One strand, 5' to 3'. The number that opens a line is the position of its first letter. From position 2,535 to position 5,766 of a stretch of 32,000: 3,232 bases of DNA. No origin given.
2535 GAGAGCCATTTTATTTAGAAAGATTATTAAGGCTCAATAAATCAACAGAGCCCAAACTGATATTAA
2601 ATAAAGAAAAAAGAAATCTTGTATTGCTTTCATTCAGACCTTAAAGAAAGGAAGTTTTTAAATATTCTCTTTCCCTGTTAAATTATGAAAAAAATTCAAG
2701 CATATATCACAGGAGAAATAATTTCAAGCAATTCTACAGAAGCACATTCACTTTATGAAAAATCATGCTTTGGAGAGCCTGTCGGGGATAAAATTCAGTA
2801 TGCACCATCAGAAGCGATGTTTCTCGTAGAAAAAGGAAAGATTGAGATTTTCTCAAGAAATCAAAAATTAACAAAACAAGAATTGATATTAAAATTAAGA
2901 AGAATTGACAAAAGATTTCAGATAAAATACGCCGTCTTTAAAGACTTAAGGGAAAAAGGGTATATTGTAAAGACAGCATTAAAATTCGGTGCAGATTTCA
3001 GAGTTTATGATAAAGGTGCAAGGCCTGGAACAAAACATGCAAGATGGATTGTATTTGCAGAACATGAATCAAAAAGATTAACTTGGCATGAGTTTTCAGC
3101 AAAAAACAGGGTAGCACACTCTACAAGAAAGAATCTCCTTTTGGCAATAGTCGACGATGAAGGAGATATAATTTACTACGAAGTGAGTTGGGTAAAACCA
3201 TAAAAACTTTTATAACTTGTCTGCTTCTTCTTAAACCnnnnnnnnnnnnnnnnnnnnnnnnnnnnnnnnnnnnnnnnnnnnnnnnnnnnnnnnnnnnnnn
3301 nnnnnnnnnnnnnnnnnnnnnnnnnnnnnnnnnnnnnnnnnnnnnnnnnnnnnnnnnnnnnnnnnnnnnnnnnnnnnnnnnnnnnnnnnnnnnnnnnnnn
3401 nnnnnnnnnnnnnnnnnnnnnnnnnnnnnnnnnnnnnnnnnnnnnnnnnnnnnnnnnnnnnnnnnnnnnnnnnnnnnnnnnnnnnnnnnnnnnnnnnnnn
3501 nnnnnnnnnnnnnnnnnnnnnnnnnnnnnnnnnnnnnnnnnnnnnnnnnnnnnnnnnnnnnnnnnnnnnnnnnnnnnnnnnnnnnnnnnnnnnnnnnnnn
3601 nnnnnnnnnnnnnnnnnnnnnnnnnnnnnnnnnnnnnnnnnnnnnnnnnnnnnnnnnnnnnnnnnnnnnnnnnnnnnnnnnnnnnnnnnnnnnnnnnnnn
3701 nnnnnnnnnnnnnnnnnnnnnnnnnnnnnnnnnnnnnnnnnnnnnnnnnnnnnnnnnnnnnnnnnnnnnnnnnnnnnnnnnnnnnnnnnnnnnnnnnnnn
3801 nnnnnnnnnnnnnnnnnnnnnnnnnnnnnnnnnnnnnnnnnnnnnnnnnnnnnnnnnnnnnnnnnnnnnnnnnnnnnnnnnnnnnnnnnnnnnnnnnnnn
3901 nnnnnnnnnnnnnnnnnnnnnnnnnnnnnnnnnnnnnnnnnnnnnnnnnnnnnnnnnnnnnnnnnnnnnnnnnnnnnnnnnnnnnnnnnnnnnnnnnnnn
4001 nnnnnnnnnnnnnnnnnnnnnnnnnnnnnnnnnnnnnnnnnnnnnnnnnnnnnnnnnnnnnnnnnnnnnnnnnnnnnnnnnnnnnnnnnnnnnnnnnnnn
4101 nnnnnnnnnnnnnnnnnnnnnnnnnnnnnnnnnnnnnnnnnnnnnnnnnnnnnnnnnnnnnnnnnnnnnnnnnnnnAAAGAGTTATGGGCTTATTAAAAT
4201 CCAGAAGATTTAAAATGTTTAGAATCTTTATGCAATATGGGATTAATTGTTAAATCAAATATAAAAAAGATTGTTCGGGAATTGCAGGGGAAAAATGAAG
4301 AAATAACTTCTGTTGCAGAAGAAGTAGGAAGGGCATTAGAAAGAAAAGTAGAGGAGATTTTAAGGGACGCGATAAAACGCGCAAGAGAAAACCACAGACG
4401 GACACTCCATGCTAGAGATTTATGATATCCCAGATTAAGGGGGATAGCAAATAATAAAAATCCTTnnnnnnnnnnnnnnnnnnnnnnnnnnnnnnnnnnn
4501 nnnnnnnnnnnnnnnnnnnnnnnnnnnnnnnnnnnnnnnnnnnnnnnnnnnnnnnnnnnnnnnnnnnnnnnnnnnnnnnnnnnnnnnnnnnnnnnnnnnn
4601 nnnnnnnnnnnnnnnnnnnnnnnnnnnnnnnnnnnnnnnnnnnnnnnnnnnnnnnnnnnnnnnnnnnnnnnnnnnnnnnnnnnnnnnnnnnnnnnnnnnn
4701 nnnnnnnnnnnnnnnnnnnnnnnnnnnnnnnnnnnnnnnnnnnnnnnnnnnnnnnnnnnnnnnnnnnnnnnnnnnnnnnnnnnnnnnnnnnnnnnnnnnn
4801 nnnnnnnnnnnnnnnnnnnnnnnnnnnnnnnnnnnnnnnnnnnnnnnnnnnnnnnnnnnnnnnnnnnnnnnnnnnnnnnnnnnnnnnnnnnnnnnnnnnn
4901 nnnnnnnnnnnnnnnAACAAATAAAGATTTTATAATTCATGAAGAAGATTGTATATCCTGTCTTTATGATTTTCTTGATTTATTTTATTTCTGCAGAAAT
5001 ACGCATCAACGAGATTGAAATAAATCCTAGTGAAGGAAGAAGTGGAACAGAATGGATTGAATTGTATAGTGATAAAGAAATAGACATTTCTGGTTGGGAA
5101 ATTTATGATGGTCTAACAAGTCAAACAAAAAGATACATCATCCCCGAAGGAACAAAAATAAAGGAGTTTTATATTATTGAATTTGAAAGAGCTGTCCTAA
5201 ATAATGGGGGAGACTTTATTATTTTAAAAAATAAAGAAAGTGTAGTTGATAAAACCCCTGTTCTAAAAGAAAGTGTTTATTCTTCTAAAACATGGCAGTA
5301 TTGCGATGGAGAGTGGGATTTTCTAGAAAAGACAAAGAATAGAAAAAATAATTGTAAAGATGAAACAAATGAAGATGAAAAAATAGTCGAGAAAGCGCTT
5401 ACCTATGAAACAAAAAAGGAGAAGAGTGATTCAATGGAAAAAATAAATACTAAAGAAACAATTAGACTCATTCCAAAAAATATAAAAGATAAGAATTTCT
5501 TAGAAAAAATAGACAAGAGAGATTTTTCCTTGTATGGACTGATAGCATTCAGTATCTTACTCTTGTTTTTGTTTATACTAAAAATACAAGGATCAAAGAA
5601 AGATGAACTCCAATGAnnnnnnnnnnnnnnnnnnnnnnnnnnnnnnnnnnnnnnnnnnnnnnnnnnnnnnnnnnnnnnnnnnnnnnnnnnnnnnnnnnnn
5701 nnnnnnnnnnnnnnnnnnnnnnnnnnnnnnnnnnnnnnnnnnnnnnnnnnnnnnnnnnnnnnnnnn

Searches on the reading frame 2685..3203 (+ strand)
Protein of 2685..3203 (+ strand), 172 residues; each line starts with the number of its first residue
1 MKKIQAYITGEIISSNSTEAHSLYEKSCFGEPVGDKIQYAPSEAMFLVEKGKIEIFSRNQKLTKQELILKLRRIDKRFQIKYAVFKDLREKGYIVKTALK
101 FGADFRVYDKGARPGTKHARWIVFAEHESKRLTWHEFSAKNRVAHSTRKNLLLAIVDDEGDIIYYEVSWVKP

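Call 9: search_protein_families(library=pfam, proteins=[window:2685-3203:+], max_evalue=0.01)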
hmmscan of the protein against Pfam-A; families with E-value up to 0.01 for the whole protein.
window:2685-3203:+ (172 aa): 3 families
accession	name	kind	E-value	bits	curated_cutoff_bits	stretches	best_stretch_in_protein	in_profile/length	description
PF01974.23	tRNA_int_endo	-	2.5e-30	104.8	27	1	78-164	1-85/85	tRNA intron endonuclease, catalytic C-terminal domain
PF02778.19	tRNA_int_endo_N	-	4e-11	42.7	21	1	11-67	9-66/67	tRNA intron endonuclease, N-terminal domain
PF09631.16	Sen15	-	0.0058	17.4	22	1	129-167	50-91/101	Sen15 protein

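Call 61: find_encoding_contigs(protein=window:2685-3203:+, flank=10000, max_places=2)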
Protein window:2685-3203:+ (172 aa): 3 contigs read that carry it; 2 places shown.
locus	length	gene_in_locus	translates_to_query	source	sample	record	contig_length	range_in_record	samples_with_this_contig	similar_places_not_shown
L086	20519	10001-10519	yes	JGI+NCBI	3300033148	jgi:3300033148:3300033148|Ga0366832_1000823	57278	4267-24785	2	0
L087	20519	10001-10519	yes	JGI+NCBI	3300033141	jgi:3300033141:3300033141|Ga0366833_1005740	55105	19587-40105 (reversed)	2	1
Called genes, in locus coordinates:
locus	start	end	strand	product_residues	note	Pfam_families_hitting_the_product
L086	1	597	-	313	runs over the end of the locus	PF01916:DS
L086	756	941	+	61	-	-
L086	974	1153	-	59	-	PF04070:DUF378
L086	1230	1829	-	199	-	PF01944:SpoIIM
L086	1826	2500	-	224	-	PF08551:DUF1751 (weak), PF01694:Rhomboid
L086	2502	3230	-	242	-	PF02002:TFIIE_alpha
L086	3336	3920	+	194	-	-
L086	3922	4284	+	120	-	-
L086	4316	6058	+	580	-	PF01411:tRNA-synt_2c, PF07973:tRNA_SAD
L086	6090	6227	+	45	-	-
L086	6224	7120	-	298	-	-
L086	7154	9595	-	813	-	PF00133:tRNA-synt_1, PF09334:tRNA-synt_1g, PF13603:tRNA-synt_1_2, PF00133:tRNA-synt_1, PF09334:tRNA-synt_1g (weak), PF08264:Anticodon_1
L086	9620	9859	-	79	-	-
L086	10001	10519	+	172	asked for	PF02778:tRNA_int_endo_N, PF01974:tRNA_int_endo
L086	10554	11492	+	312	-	-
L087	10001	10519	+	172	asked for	PF02778:tRNA_int_endo_N, PF01974:tRNA_int_endo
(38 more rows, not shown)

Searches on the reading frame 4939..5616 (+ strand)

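Call 9: search_protein_families(library=pfam, proteins=[window:4939-5616:+], max_evalue=0.01)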
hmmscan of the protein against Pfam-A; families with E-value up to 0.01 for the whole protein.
window:4939-5616:+ (225 aa): 1 family
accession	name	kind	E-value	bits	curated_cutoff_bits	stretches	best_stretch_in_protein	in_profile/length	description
PF00932.25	LTD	-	2.3e-08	34.8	34.3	1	19-104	6-103/109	Lamin Tail Domain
